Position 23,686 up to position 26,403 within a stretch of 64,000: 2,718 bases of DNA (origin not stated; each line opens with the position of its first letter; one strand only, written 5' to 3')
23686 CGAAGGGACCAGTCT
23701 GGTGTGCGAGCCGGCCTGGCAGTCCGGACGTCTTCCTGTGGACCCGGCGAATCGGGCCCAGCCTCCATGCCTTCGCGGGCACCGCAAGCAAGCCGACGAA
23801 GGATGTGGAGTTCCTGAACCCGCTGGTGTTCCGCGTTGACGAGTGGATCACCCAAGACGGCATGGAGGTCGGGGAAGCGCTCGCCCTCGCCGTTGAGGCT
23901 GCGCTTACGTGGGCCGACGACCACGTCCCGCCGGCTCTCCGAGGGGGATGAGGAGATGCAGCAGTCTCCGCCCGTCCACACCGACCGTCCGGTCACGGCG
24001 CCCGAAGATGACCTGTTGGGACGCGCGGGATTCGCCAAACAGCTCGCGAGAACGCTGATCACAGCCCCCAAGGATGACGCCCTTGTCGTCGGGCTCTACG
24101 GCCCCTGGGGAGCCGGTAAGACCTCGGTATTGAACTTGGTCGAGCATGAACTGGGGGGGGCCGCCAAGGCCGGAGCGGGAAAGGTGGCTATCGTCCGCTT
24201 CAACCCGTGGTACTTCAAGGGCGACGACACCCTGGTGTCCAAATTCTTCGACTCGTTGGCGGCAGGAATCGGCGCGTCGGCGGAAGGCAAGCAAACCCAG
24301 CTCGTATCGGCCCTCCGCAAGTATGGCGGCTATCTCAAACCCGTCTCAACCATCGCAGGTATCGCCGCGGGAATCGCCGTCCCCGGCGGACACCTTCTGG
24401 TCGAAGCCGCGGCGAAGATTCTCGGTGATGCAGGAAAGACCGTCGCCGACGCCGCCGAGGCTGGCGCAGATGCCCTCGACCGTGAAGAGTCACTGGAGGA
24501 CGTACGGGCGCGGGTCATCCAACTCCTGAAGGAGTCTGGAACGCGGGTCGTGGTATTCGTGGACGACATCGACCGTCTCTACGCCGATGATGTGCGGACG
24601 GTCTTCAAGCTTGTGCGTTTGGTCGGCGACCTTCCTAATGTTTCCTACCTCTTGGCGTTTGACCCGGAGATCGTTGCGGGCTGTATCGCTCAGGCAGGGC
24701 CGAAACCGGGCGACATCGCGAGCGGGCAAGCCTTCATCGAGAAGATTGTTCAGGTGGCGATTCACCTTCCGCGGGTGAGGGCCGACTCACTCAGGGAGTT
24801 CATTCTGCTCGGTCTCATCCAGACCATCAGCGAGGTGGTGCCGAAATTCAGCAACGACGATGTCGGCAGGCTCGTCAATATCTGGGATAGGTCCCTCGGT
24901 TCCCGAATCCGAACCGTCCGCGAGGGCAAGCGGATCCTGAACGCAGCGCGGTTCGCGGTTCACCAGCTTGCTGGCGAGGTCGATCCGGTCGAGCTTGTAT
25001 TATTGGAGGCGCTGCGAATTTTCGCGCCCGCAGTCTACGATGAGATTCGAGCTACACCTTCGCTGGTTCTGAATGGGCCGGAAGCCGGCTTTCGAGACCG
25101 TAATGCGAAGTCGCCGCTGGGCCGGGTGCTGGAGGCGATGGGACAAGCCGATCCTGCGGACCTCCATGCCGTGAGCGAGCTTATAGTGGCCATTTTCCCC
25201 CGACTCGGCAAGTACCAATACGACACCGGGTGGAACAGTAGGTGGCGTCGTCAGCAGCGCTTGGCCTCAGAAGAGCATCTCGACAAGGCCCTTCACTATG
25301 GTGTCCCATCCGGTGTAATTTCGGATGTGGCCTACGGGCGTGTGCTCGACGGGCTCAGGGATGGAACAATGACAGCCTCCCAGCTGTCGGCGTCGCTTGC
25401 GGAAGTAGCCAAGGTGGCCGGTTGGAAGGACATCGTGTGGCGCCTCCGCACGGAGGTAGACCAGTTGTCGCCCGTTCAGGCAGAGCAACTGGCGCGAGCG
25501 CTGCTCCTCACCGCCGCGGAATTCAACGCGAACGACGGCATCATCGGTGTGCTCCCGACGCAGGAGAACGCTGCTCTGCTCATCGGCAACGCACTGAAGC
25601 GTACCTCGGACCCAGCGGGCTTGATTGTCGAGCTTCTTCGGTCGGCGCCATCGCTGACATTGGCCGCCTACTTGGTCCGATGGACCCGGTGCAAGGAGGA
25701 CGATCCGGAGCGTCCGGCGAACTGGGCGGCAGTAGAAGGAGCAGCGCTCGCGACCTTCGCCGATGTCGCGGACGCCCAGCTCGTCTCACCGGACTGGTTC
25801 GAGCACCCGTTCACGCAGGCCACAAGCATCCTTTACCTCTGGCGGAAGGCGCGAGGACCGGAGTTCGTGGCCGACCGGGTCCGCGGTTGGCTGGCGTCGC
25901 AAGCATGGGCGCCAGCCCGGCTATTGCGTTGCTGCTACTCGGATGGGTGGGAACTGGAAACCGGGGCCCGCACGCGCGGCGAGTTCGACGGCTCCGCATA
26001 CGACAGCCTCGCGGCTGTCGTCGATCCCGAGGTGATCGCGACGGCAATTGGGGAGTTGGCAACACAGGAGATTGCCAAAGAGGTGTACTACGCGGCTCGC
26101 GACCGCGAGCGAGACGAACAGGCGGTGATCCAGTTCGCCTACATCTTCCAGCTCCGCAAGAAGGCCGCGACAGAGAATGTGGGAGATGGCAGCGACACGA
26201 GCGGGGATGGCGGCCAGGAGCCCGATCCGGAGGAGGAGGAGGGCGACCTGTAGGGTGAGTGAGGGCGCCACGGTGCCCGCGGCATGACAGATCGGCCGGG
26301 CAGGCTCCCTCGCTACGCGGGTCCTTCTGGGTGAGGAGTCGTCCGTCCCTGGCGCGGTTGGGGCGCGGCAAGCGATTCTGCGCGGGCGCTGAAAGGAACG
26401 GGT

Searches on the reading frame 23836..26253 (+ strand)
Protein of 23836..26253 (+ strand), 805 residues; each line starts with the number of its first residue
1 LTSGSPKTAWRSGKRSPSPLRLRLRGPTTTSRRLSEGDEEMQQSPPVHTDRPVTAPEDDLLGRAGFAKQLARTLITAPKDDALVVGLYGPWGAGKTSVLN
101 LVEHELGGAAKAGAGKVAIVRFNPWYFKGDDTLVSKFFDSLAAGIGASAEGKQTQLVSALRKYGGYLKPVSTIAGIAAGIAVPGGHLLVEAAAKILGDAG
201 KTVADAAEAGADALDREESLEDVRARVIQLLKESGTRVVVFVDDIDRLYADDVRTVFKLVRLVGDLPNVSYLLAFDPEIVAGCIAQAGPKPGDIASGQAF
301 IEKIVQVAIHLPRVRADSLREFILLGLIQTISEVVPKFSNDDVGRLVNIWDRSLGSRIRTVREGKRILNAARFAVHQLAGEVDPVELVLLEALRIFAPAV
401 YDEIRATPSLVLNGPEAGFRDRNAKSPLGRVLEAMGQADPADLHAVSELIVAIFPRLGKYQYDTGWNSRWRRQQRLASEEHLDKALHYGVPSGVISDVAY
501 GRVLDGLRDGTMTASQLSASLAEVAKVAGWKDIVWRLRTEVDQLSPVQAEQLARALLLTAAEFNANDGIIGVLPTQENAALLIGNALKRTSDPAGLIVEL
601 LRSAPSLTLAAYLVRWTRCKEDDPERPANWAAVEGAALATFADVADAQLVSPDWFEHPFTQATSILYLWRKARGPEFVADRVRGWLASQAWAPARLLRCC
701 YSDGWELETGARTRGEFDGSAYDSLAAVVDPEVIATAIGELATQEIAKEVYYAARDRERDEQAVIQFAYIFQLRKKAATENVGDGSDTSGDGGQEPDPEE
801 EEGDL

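Call 5: search_protein_families(library=pfam, proteins=[window:23836-26253:+], max_evalue=0.01)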
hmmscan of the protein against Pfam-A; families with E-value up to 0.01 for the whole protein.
window:23836-26253:+ (805 aa): 4 families
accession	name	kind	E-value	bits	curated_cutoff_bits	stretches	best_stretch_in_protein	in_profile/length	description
PF07693.20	KAP_NTPase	-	1.4e-47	162.8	20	1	63-370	1-285/293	KAP family P-loop domain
PF13191.12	AAA_16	-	2.3e-08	35.2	32.6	1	61-265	3-161/167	AAA ATPase domain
PF13401.12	AAA_22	-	2.3e-06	28.4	27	1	83-278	6-125/130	AAA domain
PF00004.35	AAA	-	0.0017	19.3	21.2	0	87-107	3-23/131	ATPase family associated with various cellular activities (AAA)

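Call 6: search_protein_families(library=padloc, proteins=[window:23836-26253:+], max_evalue=0.01)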
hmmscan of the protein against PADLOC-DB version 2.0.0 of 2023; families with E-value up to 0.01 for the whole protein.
window:23836-26253:+ (805 aa): 6 families
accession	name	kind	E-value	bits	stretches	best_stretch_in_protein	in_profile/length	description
PDLC02361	PifA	-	6.1e-81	271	1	46-688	4-654/720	PifA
PDLC02209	QatA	-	7.8e-17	59.1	1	59-330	11-300/646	-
PDLC02210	QatA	-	2.5e-16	57.3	1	68-325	18-291/593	-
PDLC04959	PDC-S20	-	1.2e-08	32.9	1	57-247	17-197/464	-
PDLC04958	PDC-S20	-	3.9e-08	31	1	58-312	3-255/458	-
PDLC04957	PDC-S20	-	2.6e-05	21.9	1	58-286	5-233/446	-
